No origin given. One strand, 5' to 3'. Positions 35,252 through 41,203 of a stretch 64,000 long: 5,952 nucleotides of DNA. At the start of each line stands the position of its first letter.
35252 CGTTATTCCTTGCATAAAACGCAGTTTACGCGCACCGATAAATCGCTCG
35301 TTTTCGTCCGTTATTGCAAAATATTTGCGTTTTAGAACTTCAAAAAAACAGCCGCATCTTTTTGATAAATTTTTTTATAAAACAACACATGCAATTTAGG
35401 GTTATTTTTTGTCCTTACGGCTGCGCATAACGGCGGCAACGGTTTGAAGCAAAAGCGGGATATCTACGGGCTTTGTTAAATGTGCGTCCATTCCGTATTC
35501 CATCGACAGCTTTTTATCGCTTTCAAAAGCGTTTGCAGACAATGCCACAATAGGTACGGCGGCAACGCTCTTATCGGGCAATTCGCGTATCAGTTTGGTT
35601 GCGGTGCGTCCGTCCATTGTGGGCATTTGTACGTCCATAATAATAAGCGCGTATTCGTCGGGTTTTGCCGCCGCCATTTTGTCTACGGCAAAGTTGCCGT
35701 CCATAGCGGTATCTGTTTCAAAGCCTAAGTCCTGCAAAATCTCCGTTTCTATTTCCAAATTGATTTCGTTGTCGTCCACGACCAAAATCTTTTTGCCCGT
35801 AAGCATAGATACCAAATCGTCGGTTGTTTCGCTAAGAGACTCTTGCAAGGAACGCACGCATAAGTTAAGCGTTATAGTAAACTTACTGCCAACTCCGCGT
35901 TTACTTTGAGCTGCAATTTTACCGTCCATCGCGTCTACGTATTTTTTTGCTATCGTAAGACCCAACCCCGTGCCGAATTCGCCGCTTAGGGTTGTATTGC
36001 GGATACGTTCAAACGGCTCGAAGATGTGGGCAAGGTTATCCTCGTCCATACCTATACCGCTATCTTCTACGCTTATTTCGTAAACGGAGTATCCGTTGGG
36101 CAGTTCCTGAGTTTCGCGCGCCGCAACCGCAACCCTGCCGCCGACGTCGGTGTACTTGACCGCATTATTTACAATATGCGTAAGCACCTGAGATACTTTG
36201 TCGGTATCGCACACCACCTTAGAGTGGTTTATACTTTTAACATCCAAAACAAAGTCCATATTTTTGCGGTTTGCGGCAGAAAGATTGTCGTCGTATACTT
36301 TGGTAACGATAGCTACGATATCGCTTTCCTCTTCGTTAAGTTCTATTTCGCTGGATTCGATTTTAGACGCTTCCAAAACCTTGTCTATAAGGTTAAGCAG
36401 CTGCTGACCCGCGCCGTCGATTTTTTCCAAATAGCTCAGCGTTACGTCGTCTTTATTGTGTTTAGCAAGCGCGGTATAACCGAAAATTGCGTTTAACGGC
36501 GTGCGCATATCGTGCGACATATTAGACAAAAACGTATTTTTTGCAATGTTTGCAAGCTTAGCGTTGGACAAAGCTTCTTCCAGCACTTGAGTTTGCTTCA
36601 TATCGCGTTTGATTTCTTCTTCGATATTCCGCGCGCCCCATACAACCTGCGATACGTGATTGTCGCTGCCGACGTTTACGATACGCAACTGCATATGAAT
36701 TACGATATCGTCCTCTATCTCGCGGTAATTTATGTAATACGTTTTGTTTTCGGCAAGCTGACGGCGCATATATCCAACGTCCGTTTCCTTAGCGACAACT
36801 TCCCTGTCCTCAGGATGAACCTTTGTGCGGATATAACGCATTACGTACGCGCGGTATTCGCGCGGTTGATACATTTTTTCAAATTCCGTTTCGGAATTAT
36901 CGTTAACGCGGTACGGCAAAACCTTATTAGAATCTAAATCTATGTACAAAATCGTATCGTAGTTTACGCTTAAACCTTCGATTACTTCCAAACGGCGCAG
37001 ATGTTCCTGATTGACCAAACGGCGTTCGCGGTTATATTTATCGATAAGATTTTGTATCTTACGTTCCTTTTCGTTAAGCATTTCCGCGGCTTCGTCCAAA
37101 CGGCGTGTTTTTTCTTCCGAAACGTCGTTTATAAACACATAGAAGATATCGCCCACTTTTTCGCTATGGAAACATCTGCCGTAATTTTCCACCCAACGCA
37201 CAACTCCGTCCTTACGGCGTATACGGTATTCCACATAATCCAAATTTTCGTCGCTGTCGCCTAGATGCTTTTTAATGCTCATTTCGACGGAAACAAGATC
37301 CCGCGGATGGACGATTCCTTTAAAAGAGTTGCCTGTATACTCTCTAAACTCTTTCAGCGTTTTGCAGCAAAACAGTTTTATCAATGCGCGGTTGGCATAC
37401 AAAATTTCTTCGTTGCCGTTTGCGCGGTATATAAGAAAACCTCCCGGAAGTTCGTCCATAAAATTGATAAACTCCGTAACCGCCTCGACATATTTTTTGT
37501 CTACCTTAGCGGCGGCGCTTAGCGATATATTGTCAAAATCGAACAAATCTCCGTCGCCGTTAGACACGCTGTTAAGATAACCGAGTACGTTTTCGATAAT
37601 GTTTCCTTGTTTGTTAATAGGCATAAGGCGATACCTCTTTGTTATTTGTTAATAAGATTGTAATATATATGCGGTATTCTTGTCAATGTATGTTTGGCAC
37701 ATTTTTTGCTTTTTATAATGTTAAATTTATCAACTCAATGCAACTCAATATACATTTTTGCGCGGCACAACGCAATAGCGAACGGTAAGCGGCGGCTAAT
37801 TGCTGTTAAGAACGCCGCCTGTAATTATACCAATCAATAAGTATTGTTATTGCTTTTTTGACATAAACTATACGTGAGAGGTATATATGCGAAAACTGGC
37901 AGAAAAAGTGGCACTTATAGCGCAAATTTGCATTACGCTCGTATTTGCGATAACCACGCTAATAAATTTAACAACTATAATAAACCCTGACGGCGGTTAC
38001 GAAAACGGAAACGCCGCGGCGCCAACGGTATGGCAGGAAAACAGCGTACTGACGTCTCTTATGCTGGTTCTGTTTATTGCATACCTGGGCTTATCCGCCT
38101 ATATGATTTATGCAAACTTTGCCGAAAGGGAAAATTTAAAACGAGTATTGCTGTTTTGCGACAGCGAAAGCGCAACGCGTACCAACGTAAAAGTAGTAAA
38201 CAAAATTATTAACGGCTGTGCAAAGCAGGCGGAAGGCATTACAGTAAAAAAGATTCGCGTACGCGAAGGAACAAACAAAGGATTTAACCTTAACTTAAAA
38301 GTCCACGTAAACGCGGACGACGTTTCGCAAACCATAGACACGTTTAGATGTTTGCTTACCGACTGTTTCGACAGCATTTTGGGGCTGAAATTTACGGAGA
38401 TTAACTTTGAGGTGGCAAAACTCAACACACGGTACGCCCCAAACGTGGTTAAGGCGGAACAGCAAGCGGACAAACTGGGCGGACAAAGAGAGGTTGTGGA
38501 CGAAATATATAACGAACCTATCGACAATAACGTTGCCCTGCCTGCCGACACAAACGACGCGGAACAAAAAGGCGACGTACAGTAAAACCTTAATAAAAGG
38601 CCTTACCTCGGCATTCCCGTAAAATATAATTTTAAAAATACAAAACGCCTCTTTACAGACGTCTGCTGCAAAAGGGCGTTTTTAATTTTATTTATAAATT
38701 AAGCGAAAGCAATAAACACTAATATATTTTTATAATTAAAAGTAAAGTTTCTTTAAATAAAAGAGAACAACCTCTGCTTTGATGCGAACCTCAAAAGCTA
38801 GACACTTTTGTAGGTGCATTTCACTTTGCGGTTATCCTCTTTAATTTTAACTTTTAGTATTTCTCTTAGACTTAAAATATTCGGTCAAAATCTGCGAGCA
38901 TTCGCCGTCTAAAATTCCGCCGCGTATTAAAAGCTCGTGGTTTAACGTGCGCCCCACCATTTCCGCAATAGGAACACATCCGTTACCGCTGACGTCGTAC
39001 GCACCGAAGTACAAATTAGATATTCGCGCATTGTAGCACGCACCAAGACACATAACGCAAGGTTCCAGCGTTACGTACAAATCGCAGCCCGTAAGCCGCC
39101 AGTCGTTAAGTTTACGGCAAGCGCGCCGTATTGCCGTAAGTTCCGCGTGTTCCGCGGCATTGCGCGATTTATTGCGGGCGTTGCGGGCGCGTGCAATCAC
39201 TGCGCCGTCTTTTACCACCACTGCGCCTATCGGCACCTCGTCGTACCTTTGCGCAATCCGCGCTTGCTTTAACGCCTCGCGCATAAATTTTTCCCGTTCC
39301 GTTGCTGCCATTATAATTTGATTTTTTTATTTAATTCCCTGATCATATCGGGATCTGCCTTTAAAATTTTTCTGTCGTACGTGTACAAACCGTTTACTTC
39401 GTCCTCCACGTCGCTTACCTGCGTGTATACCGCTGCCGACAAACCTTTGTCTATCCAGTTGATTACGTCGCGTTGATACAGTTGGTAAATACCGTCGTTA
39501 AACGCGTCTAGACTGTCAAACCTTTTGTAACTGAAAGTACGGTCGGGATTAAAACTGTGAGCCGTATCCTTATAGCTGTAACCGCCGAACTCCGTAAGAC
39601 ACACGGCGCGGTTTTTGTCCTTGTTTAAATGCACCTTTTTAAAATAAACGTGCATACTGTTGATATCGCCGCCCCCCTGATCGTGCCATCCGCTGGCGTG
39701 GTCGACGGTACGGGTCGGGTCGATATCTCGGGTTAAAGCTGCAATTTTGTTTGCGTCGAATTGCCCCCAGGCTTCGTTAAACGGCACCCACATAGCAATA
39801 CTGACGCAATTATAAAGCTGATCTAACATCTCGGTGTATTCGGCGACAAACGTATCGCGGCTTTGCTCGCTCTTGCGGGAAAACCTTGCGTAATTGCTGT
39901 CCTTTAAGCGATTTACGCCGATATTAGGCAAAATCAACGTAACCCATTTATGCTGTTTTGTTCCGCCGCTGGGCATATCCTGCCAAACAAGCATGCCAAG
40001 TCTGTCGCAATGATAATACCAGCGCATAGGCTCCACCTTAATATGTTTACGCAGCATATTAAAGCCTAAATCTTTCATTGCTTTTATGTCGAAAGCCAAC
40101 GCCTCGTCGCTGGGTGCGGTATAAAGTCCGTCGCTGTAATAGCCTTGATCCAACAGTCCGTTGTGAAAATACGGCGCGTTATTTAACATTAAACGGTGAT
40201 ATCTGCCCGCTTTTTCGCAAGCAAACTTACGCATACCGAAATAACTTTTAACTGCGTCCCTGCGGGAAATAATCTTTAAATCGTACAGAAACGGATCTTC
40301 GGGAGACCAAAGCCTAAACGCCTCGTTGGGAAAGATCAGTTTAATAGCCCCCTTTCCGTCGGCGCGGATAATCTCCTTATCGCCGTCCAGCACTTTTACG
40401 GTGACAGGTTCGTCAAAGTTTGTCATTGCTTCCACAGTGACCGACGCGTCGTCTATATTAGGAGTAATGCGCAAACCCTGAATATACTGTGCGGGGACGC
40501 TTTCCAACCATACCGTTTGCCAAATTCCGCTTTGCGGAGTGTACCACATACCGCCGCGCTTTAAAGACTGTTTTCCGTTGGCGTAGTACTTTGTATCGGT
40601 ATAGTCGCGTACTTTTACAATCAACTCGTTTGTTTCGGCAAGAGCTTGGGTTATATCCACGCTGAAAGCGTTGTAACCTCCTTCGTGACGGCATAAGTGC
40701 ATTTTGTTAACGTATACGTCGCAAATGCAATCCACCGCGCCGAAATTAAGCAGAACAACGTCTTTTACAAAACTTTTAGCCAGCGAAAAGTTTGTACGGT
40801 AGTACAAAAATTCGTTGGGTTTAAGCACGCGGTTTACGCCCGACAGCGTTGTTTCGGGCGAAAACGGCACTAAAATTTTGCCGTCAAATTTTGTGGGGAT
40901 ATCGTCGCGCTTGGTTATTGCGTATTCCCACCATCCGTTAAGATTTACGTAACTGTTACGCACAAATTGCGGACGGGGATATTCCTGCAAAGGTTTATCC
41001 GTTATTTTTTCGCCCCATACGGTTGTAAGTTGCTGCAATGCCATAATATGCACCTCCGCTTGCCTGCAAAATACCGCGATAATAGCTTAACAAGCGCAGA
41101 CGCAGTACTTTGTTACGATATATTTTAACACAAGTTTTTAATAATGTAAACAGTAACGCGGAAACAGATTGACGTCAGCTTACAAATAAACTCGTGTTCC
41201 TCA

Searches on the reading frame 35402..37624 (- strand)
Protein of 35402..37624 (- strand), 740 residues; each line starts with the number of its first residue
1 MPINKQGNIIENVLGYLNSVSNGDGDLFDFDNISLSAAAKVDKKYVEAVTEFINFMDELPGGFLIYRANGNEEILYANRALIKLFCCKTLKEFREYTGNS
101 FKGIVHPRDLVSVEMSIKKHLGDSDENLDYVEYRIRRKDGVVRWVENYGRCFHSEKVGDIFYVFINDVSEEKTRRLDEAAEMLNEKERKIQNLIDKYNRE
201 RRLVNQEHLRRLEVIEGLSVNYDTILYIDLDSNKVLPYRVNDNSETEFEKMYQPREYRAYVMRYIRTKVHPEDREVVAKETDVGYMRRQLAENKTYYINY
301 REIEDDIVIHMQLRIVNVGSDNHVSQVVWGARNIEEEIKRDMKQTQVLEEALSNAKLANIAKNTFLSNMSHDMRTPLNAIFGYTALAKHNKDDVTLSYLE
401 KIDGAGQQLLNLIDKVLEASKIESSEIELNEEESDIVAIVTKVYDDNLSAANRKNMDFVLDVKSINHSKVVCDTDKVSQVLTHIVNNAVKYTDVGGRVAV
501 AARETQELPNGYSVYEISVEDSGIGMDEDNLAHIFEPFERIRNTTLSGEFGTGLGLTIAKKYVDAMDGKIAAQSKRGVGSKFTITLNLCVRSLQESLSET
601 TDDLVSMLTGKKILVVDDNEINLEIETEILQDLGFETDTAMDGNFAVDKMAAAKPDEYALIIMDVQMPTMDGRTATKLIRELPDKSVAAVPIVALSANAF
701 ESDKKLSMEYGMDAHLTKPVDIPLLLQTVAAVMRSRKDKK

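Call 5: search_protein_families(library=pfam, proteins=[window:35402-37624:-], max_evalue=0.01)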
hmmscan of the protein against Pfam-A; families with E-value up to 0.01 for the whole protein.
window:35402-37624:- (740 aa): 5 families
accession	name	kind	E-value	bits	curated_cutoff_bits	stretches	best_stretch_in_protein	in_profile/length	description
PF02518.31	HATPase_c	-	7.5e-25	88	26.4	1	473-588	2-109/111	Histidine kinase-, DNA gyrase B-, and HSP90-like ATPase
PF00072.30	Response_reg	-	1.2e-20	74.2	30.2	1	613-729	1-110/111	Response regulator receiver domain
PF00512.31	HisKA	-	1.9e-15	57.1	26.9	1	361-424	1-65/66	His Kinase A (phospho-acceptor) domain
PF08447.18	PAS_3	-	4.9e-11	43.2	25.6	1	95-155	18-78/89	PAS fold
PF13426.13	PAS_9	-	0.0087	16.8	27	0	62-170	3-103/103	PAS domain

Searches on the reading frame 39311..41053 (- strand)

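Call 41: search_protein_families(library=pfam, proteins=[window:39311-41053:-], max_evalue=0.00001)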
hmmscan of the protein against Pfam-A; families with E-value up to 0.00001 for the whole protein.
window:39311-41053:- (580 aa): 4 families
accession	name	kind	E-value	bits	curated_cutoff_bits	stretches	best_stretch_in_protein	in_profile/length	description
PF02837.24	Glyco_hydro_2_N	-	2.2e-12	47.7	28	1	41-187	23-169/169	Glycosyl hydrolases family 2, sugar binding domain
PF02836.23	Glyco_hydro_2_C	-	1.7e-09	37.7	21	1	317-464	36-172/302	Glycosyl hydrolases family 2, TIM barrel domain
PF22666.2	Glyco_hydro_2_N2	-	6.2e-08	33.3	27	1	84-151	51-120/167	Glycosyl hydrolase 2 galactose-binding domain-like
PF00703.27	Glyco_hydro_2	-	5.9e-07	30.7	23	1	190-275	2-109/109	Glycosyl hydrolases family 2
